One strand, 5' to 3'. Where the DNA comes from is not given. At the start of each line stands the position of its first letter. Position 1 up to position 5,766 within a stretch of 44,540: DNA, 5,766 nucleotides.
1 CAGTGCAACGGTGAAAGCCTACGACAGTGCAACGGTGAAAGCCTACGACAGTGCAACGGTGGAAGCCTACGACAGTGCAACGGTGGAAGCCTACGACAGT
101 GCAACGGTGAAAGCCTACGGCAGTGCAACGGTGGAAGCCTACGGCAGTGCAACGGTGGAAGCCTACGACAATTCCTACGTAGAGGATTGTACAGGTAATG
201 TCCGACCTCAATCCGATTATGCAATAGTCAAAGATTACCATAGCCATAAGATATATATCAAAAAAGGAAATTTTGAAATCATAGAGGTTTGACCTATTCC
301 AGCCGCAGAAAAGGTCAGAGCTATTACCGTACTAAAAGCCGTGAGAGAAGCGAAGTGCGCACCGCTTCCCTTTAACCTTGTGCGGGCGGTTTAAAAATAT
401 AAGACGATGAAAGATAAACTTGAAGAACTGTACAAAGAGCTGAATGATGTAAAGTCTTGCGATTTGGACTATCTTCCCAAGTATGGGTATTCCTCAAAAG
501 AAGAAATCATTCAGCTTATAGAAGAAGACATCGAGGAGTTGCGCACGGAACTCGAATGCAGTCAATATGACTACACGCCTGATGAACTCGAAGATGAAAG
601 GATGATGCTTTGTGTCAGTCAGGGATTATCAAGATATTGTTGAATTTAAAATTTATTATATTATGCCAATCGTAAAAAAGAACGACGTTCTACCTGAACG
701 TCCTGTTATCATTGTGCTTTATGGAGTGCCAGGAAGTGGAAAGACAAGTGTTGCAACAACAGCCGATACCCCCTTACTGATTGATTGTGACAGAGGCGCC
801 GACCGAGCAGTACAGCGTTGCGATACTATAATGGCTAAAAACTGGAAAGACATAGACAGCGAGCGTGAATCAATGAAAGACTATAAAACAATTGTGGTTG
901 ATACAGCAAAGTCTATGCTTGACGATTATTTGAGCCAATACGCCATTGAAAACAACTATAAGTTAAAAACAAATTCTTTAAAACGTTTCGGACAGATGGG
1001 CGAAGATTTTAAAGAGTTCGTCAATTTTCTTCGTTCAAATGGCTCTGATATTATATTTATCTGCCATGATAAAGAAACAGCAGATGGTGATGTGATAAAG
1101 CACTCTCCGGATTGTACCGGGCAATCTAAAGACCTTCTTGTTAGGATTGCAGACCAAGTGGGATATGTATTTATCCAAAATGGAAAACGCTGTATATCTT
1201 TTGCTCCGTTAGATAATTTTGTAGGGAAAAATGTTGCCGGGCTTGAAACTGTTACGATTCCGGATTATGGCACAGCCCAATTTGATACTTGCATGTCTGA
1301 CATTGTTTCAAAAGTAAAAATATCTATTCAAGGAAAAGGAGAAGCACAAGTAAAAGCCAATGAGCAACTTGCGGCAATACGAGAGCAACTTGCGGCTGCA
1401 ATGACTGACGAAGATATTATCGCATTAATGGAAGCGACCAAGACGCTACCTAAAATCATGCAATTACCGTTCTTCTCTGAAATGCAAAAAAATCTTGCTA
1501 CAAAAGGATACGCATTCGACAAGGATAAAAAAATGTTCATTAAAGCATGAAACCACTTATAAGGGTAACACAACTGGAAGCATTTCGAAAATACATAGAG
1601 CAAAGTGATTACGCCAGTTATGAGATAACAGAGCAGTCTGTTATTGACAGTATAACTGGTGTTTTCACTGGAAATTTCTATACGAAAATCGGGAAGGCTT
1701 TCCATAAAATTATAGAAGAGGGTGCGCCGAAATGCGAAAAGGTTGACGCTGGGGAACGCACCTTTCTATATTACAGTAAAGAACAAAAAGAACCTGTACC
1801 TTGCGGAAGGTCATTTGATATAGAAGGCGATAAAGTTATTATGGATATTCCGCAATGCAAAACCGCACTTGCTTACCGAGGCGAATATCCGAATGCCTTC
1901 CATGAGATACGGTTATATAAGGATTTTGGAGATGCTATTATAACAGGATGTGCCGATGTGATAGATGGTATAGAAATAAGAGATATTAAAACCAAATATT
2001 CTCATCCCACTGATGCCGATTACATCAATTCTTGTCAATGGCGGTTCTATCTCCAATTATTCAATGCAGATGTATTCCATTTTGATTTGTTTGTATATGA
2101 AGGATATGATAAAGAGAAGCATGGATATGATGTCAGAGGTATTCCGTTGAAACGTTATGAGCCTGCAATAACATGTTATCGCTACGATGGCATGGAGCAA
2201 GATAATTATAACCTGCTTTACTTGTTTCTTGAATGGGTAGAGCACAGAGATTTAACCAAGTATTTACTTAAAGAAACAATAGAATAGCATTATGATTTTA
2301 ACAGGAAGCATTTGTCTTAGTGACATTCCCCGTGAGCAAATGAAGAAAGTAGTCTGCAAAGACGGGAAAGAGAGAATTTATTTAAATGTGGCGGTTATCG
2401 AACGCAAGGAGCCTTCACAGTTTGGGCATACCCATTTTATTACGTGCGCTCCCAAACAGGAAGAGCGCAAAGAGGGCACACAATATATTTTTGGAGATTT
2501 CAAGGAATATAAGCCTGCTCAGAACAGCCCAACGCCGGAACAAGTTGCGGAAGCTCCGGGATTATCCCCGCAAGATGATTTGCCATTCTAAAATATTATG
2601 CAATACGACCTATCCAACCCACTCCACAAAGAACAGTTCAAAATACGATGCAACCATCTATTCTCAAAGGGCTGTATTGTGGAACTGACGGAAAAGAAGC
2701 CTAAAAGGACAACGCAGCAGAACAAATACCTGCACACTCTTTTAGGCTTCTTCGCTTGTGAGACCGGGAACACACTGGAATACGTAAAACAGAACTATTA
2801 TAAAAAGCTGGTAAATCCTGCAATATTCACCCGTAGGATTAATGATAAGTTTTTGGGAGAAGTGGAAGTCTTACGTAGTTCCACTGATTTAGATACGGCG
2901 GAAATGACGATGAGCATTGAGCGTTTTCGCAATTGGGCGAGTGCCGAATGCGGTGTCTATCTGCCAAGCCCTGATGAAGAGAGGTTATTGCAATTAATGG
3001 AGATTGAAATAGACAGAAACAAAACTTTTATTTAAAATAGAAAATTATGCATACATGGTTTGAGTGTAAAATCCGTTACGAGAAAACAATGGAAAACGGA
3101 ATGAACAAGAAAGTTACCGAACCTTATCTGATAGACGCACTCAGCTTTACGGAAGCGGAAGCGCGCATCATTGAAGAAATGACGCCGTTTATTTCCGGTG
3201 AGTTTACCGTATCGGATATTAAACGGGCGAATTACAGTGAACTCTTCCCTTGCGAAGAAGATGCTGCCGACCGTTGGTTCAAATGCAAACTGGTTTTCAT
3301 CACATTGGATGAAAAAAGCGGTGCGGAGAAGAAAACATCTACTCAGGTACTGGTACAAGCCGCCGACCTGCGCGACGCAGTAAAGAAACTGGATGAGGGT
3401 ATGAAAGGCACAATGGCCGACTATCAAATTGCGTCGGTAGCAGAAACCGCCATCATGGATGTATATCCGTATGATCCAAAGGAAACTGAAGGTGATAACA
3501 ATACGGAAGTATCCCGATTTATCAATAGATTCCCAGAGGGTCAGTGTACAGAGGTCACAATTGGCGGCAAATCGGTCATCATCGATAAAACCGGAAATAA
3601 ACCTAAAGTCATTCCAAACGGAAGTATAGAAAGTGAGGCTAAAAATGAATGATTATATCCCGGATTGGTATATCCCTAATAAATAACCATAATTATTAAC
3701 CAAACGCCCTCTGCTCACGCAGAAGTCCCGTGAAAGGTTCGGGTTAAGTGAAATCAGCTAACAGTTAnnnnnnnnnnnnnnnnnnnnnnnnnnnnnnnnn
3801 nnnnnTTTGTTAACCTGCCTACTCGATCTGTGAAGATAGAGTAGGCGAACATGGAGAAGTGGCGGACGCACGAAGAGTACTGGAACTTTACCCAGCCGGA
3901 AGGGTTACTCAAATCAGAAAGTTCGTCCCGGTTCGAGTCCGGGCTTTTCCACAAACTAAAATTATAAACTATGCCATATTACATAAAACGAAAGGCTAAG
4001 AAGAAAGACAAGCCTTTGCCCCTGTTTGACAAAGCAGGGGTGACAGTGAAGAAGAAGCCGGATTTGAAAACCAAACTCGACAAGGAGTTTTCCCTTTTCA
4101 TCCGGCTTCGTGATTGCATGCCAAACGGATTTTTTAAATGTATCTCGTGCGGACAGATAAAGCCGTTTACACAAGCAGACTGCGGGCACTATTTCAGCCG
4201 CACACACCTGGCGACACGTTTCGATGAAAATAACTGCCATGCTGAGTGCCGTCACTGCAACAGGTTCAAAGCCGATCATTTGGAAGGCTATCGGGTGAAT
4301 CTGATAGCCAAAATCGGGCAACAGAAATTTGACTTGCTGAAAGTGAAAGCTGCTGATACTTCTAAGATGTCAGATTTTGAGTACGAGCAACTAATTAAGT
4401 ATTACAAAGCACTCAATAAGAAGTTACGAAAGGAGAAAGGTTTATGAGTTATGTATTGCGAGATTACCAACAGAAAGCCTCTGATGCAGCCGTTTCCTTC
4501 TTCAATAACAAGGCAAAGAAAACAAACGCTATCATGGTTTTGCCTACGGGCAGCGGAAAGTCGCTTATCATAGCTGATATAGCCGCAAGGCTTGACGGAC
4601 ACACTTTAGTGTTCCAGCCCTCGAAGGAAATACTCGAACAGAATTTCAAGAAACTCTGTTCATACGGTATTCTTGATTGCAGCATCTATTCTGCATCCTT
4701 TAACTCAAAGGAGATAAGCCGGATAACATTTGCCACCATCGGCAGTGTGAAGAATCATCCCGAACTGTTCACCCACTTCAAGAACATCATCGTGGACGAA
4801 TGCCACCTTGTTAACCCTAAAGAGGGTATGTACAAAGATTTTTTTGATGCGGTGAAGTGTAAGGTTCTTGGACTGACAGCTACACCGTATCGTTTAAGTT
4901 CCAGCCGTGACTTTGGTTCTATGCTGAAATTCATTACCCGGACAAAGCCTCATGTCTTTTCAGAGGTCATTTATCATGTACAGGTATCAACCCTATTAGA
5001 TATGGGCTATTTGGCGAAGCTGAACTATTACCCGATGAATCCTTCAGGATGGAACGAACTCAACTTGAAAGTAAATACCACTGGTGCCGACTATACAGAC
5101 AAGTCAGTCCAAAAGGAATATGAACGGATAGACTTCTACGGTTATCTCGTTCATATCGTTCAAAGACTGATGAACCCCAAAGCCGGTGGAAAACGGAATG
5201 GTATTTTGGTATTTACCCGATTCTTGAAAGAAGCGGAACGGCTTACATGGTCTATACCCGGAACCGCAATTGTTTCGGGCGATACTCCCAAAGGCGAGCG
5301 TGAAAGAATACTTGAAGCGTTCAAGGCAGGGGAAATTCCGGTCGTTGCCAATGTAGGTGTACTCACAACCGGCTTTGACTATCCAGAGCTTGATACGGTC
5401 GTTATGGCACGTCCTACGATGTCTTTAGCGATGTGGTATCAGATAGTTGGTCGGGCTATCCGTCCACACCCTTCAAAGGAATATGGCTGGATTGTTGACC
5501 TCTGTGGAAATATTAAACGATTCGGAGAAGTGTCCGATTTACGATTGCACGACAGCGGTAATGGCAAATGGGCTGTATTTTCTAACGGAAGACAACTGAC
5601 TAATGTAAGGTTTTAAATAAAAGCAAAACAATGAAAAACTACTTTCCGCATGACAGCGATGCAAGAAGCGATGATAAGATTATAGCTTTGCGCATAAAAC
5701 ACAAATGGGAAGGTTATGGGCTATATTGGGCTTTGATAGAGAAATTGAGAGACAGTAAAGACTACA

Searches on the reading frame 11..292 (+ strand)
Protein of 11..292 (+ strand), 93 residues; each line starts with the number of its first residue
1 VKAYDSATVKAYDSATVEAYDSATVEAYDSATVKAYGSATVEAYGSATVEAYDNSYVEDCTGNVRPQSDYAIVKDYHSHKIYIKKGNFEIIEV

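Call 29: search_protein_families(library=phrogs, proteins=[window:11-292:+], max_evalue=0.001)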
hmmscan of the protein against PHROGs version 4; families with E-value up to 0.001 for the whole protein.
window:11-292:+ (93 aa): 1 family
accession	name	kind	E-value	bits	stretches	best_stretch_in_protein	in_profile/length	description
phrog_15773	-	unknown function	1.2e-13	52.1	1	5-62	38-95/288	-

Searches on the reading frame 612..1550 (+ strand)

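Call 29: search_protein_families(library=phrogs, proteins=[window:612-1550:+], max_evalue=0.001)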
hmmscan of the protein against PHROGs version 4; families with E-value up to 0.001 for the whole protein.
window:612-1550:+ (312 aa): 2 families
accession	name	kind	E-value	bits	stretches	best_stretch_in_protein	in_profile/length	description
phrog_124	-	DNA, RNA and nucleotide metabolism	3.4e-40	139.6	1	17-307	26-332/382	Sak4-like ssDNA annealing protein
phrog_14754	-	unknown function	1.1e-10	42.5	1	18-104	3-92/98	-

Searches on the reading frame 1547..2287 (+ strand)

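Call 29: search_protein_families(library=phrogs, proteins=[window:1547-2287:+], max_evalue=0.001)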
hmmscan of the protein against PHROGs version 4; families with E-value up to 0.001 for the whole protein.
window:1547-2287:+ (246 aa): 1 family
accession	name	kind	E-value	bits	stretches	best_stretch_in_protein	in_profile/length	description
phrog_34697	-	unknown function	2e-05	25.1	0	138-223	103-184/207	-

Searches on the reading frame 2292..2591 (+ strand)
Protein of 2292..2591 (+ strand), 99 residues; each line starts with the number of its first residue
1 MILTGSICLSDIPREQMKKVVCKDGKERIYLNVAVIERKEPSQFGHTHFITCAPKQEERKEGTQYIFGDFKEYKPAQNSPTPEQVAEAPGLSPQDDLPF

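Call 29: search_protein_families(library=phrogs, proteins=[window:2292-2591:+], max_evalue=0.001)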
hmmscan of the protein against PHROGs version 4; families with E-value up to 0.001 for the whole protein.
window:2292-2591:+ (99 aa): 1 family
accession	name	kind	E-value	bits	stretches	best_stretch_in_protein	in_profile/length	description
phrog_24909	-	unknown function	5.3e-06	28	1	3-99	2-104/104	-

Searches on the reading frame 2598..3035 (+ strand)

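Call 29: search_protein_families(library=phrogs, proteins=[window:2598-3035:+], max_evalue=0.001)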
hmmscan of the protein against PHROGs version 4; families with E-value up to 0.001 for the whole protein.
window:2598-3035:+ (145 aa): 1 family
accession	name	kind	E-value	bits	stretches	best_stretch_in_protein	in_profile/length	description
phrog_72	-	DNA, RNA and nucleotide metabolism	3.8e-18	67.1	1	19-134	34-154/161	NinB/ Orf homologous recombination mediator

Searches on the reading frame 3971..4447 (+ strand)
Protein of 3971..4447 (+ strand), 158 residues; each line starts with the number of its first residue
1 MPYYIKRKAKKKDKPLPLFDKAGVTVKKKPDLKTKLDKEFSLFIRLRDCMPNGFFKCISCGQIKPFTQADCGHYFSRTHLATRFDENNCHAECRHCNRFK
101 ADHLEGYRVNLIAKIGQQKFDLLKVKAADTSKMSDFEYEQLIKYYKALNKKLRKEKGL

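Call 29: search_protein_families(library=phrogs, proteins=[window:3971-4447:+], max_evalue=0.001)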
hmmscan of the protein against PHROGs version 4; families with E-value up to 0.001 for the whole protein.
window:3971-4447:+ (158 aa): 3 families
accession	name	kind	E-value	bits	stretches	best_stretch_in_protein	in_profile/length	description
phrog_5034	-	DNA, RNA and nucleotide metabolism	6.1e-44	150.5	1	22-157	4-135/138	NinG/ Rap DNA junction specific endonuclease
phrog_171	-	DNA, RNA and nucleotide metabolism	1.2e-30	108.6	1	26-156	100-225/452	NinG/ Rap DNA junction specific endonuclease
phrog_12986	-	unknown function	9.6e-05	23.5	1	28-93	69-130/130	-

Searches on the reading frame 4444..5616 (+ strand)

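Call 29: search_protein_families(library=phrogs, proteins=[window:4444-5616:+], max_evalue=0.001)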
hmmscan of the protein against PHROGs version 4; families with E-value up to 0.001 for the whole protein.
window:4444-5616:+ (390 aa): 7 families
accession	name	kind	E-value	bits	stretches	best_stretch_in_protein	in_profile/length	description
phrog_16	-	DNA, RNA and nucleotide metabolism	2.2e-84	285.4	1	2-365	270-606/986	DNA helicase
phrog_9690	-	DNA, RNA and nucleotide metabolism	3.1e-15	57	1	100-356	29-271/306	DNA helicase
phrog_62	-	DNA, RNA and nucleotide metabolism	2.8e-14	52.6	2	252-340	1004-1096/1881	DNA helicase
phrog_16259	-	DNA, RNA and nucleotide metabolism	1.5e-10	41.9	1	5-126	118-239/330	DNA helicase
phrog_16694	-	unknown function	1e-09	38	1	279-351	599-672/1010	-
phrog_17901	-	DNA, RNA and nucleotide metabolism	2.3e-08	35.4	1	294-357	8-71/109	DNA helicase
phrog_6819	-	DNA, RNA and nucleotide metabolism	3.3e-07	30.1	0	24-71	34-81/645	Holliday junction branch migration helicase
